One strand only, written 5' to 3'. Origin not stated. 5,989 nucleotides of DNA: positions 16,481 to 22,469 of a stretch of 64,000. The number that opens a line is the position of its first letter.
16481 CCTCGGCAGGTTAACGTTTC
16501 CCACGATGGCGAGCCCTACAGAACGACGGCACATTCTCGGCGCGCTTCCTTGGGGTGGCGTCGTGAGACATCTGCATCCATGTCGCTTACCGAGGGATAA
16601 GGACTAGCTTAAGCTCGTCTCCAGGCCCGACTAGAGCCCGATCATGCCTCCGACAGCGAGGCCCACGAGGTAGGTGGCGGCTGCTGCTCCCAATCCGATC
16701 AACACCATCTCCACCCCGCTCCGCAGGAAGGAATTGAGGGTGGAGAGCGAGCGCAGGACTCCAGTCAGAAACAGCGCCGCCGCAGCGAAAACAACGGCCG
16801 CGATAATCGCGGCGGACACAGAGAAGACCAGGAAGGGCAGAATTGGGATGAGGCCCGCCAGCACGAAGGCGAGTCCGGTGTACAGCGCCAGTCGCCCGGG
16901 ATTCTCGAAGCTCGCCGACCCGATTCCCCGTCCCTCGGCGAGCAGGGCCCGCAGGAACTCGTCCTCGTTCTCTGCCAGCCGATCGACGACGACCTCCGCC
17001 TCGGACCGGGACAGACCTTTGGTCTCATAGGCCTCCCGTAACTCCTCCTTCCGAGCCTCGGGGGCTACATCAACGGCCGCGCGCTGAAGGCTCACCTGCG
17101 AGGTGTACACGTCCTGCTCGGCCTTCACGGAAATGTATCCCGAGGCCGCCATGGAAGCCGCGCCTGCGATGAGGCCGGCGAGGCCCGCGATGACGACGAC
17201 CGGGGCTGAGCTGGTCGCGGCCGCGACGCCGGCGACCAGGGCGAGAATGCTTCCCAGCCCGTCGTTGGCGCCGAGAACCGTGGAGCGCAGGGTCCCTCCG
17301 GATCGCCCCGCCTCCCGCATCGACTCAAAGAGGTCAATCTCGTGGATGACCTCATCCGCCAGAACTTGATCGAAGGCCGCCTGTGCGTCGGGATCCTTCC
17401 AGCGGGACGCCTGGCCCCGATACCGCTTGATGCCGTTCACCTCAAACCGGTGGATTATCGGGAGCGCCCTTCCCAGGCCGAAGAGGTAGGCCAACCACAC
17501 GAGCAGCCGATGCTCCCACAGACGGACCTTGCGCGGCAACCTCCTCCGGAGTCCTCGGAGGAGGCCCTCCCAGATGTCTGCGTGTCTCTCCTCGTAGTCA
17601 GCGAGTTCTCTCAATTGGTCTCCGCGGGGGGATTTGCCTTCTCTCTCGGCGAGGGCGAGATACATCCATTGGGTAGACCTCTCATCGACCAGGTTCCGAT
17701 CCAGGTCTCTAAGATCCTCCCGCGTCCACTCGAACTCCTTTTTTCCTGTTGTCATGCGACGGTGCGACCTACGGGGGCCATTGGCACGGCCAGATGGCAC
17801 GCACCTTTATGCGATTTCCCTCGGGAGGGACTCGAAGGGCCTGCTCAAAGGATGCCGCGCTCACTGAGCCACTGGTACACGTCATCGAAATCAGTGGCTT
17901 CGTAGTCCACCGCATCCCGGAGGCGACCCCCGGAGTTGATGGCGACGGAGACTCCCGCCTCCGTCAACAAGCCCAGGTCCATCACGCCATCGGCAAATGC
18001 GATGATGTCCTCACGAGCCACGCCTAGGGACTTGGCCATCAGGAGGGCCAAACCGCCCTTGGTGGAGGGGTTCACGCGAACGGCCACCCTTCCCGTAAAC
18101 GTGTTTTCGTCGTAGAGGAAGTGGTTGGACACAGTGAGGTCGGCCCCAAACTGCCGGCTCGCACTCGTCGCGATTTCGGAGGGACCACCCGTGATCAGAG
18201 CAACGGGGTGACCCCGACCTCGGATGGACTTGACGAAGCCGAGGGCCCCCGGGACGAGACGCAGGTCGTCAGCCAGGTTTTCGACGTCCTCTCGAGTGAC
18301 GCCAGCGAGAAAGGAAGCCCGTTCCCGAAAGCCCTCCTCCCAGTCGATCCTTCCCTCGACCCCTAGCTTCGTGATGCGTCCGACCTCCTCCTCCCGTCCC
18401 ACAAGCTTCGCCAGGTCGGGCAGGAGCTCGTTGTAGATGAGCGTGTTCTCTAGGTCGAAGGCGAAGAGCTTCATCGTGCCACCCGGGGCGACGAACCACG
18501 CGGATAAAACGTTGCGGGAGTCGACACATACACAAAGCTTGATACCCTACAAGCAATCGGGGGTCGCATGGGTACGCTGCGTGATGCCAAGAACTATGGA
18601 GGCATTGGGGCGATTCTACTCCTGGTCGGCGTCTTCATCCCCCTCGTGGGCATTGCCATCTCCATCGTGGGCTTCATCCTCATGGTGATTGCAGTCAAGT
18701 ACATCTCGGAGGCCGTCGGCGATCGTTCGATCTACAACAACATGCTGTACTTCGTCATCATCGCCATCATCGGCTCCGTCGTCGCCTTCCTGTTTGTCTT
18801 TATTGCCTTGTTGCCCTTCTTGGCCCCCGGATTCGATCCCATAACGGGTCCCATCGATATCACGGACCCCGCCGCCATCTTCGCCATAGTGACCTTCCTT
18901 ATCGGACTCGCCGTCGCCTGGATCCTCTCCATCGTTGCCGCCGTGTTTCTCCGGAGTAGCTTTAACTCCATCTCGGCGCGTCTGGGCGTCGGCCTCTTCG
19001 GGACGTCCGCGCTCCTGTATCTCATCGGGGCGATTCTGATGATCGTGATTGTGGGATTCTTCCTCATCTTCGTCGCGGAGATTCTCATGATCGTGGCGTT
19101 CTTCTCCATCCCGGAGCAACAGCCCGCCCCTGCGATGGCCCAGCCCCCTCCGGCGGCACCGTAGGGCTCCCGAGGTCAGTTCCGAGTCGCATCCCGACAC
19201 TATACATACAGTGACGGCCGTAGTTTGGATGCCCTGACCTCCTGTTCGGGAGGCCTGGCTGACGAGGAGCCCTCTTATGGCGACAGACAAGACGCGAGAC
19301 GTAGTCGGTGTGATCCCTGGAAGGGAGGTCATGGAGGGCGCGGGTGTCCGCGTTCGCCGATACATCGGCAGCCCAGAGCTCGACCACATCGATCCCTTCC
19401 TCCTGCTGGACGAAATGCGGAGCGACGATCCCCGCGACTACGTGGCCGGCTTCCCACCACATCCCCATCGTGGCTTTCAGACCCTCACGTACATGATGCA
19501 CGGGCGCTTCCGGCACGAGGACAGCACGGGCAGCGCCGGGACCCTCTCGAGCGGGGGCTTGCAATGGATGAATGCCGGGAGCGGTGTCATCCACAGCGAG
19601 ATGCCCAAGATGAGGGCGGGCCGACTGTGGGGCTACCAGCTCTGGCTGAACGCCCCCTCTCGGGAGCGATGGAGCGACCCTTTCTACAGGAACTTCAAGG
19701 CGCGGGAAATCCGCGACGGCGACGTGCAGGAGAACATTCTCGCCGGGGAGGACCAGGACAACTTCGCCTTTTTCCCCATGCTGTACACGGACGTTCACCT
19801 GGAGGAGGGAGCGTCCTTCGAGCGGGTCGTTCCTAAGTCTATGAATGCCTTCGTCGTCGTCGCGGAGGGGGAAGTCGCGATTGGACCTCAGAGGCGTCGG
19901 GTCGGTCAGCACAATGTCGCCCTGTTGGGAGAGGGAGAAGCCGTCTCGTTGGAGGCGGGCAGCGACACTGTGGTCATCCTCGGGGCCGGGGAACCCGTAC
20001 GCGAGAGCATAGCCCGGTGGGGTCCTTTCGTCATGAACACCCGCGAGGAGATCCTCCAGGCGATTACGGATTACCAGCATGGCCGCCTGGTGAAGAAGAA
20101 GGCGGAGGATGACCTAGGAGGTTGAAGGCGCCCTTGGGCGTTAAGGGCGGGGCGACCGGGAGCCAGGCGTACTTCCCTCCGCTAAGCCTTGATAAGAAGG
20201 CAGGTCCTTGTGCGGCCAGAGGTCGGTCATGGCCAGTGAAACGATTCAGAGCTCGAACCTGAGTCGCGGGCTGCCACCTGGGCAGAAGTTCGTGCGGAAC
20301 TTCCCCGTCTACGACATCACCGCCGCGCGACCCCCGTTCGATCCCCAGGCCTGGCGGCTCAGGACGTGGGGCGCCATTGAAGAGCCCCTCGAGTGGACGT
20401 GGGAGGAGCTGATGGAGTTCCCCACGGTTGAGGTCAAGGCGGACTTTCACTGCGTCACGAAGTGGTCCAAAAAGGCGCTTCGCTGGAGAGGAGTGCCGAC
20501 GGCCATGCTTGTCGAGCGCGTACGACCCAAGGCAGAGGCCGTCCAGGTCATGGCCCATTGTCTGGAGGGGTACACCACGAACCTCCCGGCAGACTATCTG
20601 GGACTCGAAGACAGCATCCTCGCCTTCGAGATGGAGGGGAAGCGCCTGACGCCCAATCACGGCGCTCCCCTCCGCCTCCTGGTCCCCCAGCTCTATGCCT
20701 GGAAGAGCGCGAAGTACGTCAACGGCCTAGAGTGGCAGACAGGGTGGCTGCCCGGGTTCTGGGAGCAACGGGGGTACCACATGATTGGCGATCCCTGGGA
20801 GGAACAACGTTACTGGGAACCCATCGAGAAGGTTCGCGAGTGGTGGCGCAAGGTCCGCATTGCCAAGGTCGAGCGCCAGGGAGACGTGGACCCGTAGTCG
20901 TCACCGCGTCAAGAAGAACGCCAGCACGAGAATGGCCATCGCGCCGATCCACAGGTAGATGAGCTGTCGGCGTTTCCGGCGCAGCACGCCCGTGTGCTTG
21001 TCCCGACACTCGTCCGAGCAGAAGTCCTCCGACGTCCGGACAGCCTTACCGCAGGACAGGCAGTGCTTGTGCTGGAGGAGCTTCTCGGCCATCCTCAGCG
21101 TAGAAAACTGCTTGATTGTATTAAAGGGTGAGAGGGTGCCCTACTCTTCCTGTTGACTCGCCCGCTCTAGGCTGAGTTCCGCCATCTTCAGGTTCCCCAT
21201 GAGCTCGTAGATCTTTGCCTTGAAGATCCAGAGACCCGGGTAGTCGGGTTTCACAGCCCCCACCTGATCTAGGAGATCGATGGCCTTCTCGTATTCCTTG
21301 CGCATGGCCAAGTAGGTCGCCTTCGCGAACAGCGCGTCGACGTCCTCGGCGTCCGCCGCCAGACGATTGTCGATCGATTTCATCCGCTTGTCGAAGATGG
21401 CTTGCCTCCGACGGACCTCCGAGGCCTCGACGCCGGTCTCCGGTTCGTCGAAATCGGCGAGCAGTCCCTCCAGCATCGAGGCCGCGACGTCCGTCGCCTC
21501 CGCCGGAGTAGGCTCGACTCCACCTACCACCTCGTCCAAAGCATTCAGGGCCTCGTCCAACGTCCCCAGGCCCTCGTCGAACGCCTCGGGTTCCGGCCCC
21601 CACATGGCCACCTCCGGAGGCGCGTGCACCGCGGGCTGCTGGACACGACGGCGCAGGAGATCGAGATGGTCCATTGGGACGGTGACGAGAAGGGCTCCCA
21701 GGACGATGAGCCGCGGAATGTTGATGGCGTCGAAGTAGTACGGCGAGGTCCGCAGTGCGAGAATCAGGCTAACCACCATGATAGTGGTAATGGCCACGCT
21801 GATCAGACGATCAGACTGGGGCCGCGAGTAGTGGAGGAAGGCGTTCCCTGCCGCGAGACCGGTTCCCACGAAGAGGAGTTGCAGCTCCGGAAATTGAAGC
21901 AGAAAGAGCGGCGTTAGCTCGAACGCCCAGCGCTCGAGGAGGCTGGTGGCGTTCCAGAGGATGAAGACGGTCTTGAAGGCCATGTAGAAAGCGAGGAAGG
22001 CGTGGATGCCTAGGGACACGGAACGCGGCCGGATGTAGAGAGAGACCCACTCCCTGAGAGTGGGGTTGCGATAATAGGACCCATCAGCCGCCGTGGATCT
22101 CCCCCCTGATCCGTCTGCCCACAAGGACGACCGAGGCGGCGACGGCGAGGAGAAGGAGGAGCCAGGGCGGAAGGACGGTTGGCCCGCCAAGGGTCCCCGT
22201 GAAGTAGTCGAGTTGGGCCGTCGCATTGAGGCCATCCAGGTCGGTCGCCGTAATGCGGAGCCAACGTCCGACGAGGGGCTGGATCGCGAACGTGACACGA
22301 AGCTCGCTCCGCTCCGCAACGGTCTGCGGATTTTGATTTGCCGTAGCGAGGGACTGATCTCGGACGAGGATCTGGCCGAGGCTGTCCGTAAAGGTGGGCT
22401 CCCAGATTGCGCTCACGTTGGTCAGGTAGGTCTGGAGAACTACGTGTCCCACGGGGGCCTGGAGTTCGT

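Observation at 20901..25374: Five-gene operon for secreted and anchored surface proteins of no recognisable family: candidate new envelope or filament assembly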

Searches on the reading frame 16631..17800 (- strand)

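Call 65: search_protein_families(library=pfam, proteins=[window:16631-17800:-], max_evalue=0.00001)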
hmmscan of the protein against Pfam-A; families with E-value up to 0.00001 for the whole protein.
window:16631-17800:- (389 aa): 1 family
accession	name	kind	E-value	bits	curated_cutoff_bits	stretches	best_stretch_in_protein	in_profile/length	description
PF01988.24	VIT1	-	2.7e-58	197.7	28.1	1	171-380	1-213/214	VIT family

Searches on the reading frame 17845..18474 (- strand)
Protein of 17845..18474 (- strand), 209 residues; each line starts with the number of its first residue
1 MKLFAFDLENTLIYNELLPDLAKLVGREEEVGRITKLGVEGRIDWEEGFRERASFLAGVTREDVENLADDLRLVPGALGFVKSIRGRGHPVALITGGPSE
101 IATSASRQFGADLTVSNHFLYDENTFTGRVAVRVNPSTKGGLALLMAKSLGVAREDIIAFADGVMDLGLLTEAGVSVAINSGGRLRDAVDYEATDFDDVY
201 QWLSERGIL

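Call 65: search_protein_families(library=pfam, proteins=[window:17845-18474:-], max_evalue=0.00001)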
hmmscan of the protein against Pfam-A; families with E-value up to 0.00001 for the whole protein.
window:17845-18474:- (209 aa): 2 families
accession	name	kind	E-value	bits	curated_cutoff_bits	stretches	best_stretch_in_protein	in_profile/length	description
PF12710.13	HAD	-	2.2e-16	61.3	27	1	5-170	2-188/189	haloacid dehalogenase-like hydrolase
PF00702.32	Hydrolase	-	1e-14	55.8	26.4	1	1-174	1-191/191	haloacid dehalogenase-like hydrolase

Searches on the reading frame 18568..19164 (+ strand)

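Call 65: search_protein_families(library=pfam, proteins=[window:18568-19164:+], max_evalue=0.00001)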
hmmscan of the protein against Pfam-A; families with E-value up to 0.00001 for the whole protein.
window:18568-19164:+ (198 aa): 1 family
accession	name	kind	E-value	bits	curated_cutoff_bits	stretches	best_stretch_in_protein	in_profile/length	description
PF06195.18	DUF996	-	2e-30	106.2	31.3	1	31-172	1-138/138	Protein of unknown function (DUF996)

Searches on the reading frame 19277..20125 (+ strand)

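Call 65: search_protein_families(library=pfam, proteins=[window:19277-20125:+], max_evalue=0.00001)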
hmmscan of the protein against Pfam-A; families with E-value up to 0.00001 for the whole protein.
window:19277-20125:+ (282 aa): 2 families
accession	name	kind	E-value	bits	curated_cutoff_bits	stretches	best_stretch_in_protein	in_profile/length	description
PF02678.22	Pirin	-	2.3e-33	114.9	26.1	1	24-124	2-108/108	Pirin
PF05726.19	Pirin_C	-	2.5e-27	95.7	27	1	170-271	1-102/103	Pirin C-terminal cupin domain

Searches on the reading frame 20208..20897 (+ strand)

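Call 65: search_protein_families(library=pfam, proteins=[window:20208-20897:+], max_evalue=0.00001)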
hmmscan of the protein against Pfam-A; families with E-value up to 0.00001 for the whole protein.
window:20208-20897:+ (229 aa): 1 family
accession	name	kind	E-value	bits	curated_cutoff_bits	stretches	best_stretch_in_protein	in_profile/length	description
PF00174.25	Oxidored_molyb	-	2.8e-38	131.6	24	1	42-185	5-169/169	Oxidoreductase molybdopterin binding domain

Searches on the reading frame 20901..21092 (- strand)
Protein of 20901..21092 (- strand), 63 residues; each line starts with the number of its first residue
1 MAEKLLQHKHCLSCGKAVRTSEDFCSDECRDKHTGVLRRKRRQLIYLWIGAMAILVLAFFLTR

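Call 3: search_protein_families(library=pfam, proteins=[window:20901-21092:-], max_evalue=1)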
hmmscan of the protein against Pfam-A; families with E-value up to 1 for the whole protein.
window:20901-21092:- (63 aa): 10 families
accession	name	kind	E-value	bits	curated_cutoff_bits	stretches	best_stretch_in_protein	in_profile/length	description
PF09889.16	DUF2116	-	3.1e-13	49.9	26.8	1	7-60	2-55/59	Probable treble clef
PF18912.6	DZR_2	-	0.014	15.6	27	1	9-33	8-31/56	Double zinc ribbon domain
PF12773.13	DZR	-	0.018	15.6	27.3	1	6-26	22-42/45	Double zinc ribbon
PF06467.20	zf-FCS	-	0.036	14.3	22.4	1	7-33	16-39/39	MYM-type Zinc finger with FCS sequence motif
PF12855.13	Ecl1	-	0.054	15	28.3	1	10-33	7-32/170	TORC1 inhibitor Ecl family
PF04570.20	zf-FLZ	-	0.071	13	23.4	1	21-33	35-47/54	zinc-finger of the FCS-type, C2-C2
PF16043.11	DUF4795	-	0.13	12.1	34.8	1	3-21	166-184/208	Domain of unknown function (DUF4795)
PF04674.17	Phi_1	-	0.15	11.9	25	1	21-51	123-152/276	Phosphate-induced protein 1 conserved region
PF10013.15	DUF2256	-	0.18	12.4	25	0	5-17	4-16/40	Uncharacterized protein conserved in bacteria (DUF2256)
PF24461.1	DUF7576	-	0.27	11.6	27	1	22-33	47-58/60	Family of unknown function (DUF7576)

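Call 4: search_protein_families(library=ncbifam, proteins=[window:20901-21092:-], max_evalue=1)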
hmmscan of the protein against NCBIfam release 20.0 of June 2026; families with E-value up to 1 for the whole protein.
window:20901-21092:- (63 aa): 1 family
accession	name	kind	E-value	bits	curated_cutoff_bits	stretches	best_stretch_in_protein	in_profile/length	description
NF002362.0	PRK01343.1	equivalog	0.00099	18.7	79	1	4-31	14-42/66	DNA gyrase inhibitor YacG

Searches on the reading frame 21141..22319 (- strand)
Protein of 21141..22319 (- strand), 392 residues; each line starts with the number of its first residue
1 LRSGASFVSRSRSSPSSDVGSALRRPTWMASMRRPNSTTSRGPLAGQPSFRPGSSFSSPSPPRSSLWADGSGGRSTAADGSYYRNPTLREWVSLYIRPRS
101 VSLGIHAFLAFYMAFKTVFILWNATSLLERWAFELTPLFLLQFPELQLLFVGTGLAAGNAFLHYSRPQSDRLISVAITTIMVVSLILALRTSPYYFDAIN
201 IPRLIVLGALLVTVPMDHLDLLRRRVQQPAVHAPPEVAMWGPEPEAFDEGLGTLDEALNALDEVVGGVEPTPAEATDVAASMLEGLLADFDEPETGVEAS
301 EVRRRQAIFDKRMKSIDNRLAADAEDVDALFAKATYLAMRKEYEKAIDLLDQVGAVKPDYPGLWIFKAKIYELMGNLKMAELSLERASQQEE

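Call 3: search_protein_families(library=pfam, proteins=[window:21141-22319:-], max_evalue=1)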
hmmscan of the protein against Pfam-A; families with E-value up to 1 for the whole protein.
window:21141-22319:- (392 aa): 17 families
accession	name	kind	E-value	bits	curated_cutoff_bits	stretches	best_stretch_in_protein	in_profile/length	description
PF13428.12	TPR_14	-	2.4e-05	25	23.5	1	328-370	2-44/44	Tetratricopeptide repeat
PF07719.23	TPR_2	-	7e-05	23.1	27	1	328-359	2-33/34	Tetratricopeptide repeat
PF14559.12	TPR_19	-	8.1e-05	23.3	25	1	339-390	3-54/68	Tetratricopeptide repeat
PF12895.13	ANAPC3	-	0.00046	20.9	27.2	1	319-386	14-81/82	Anaphase-promoting complex, cyclosome, subunit 3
PF25062.1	ARM_TT21_N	-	0.001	19.3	40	1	321-371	162-212/222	Tetratricopeptide repeat protein 21 N-terminal ARM repeat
PF12569.14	NatA_aux_su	-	0.0013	18.2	33.3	1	330-387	195-252/515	N-terminal acetyltransferase A, auxiliary subunit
PF00515.34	TPR_1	-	0.0032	17.7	27.8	0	328-352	2-26/34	Tetratricopeptide repeat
PF25058.1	ARM_TT21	-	0.0077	16.6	27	1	311-371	78-138/155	Tetratricopeptide repeat protein 21 ARM repeat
PF14561.12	TPR_20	-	0.01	16.6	25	1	312-350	7-45/90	Tetratricopeptide repeat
PF13432.12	TPR_16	-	0.012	16.5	32.7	1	320-352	24-56/65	Tetratricopeptide repeat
PF13371.12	TPR_9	-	0.015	15.7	35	1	333-391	2-59/73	Tetratricopeptide repeat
PF13181.12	TPR_8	-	0.018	15.6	25.7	1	363-387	3-27/34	Tetratricopeptide repeat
PF13431.12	TPR_17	-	0.045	14.5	24.4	1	321-347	7-33/34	Tetratricopeptide repeat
PF18503.7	RPN6_C_helix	-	0.13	12.4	25.8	0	343-356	5-18/27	26S proteasome subunit RPN6 C-terminal helix domain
PF09295.16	ChAPs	-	0.13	11.7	20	1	313-384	220-291/395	ChAPs (Chs5p-Arf1p-binding proteins)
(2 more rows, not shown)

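Call 4: search_protein_families(library=ncbifam, proteins=[window:21141-22319:-], max_evalue=1)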
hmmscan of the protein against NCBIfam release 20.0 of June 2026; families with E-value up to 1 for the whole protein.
window:21141-22319:- (392 aa): 7 families
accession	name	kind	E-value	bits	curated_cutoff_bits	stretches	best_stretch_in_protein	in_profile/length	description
TIGR02917.1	PEP_TPR_lipo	equivalog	0.00019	19.5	312.2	1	302-387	168-253/899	XrtA/PEP-CTERM system TPR-repeat protein PrsT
NF040959.1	MamA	equivalog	0.003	17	200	1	306-390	50-134/204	magnetosome protein MamA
NF052415.1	T3SS_chap_SctY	equivalog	0.014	15.9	70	1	320-386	33-102/106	type III secretion apparatus assembly chaperone SctY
TIGR02552.1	LcrH_SycD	equivalog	0.014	15.1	104.8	1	322-389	47-114/136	SycD/LcrH family type III secretion system chaperone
NF047558.1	TPR_END_plus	domain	0.015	15.3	32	1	329-360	1-32/56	TPR end-of-group domain-containing protein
NF040561.1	PrimPol_Msp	equivalog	0.064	11.8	200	1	321-390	19-88/515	CRISPR-associated primase-polymerase type A1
NF007692.0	PRK10370.1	equivalog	0.098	12.2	306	1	306-353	131-178/206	heme lyase NrfEFG subunit NrfG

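Call 68: find_homologous_proteins(query=A4, max_evalue=0.001)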
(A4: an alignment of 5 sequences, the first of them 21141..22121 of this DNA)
Query A4 (5 sequences) (326 aa, profile of the alignment): 52 proteins with E <= 0.001 among 8000 candidates.
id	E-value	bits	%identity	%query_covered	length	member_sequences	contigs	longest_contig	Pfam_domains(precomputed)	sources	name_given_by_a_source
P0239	2.8e-142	492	47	95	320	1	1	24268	PF13431.13,PF13428.13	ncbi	-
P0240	9.3e-141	487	45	95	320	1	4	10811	PF13431.13,PF13428.13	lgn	-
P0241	3.1e-138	479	45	95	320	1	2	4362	PF13431.13,PF13428.13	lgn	-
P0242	1.7e-136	473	46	91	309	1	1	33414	PF13431.13,PF07719.24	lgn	-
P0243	3.5e-135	469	50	96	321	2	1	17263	-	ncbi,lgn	-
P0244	7.3e-135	468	88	96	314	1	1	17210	-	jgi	jgi:hypothetical protein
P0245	1.0e-134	467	100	90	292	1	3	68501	PF13428.13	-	-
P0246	2.0e-133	463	86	96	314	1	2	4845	-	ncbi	ncbi:MAG: hypothetical protein V3W28_05710 [Thermoplasmata archaeon]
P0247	6.1e-133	461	47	97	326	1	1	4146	PF13431.13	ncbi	-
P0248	3.1e-132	459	49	97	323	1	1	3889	PF13431.13,PF13432.13,PF07719.24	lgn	-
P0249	2.4e-130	453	46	97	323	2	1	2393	-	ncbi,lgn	ncbi:MAG: hypothetical protein V3W22_07235 [Thermoplasmata archaeon]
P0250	9.0e-130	451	77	97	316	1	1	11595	-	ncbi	-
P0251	2.3e-129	449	46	92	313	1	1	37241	PF13431.13,PF13428.13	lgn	-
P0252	1.4e-128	447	77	96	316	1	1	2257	-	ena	-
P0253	2.2e-128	446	76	97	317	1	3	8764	-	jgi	jgi:tetratricopeptide (TPR) repeat protein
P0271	1.1e-100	355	32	92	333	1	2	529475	PF13432.13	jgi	jgi:tetratricopeptide (TPR) repeat protein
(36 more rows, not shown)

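Call 69: find_encoding_contigs(protein=P0271, flank=10000, max_places=1)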
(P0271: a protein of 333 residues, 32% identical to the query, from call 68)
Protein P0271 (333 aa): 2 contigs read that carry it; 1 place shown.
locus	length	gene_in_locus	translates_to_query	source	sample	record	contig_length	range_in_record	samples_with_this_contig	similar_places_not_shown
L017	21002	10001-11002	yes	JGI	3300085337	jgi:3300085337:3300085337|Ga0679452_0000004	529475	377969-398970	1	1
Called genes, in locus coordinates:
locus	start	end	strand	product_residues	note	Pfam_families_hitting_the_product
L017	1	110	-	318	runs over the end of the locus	PF02423:OCD_Mu_crystall, PF01488:Shikimate_DH (weak)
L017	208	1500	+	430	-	PF03845:Spore_permease, PF13520:AA_permease_2, PF00324:AA_permease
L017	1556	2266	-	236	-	PF13302:Acetyltransf_3 (weak), PF12746:GNAT_acetyltran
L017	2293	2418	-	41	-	-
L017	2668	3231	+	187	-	PF01243:PNPOx_N (faint)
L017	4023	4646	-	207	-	PF05763:DUF835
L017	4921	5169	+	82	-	-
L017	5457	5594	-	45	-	-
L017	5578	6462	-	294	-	PF01555:N6_N4_Mtase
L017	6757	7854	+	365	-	-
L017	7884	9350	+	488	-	-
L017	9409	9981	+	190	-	-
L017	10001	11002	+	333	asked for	PF13432:TPR_16 (weak)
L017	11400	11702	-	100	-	-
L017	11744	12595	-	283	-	-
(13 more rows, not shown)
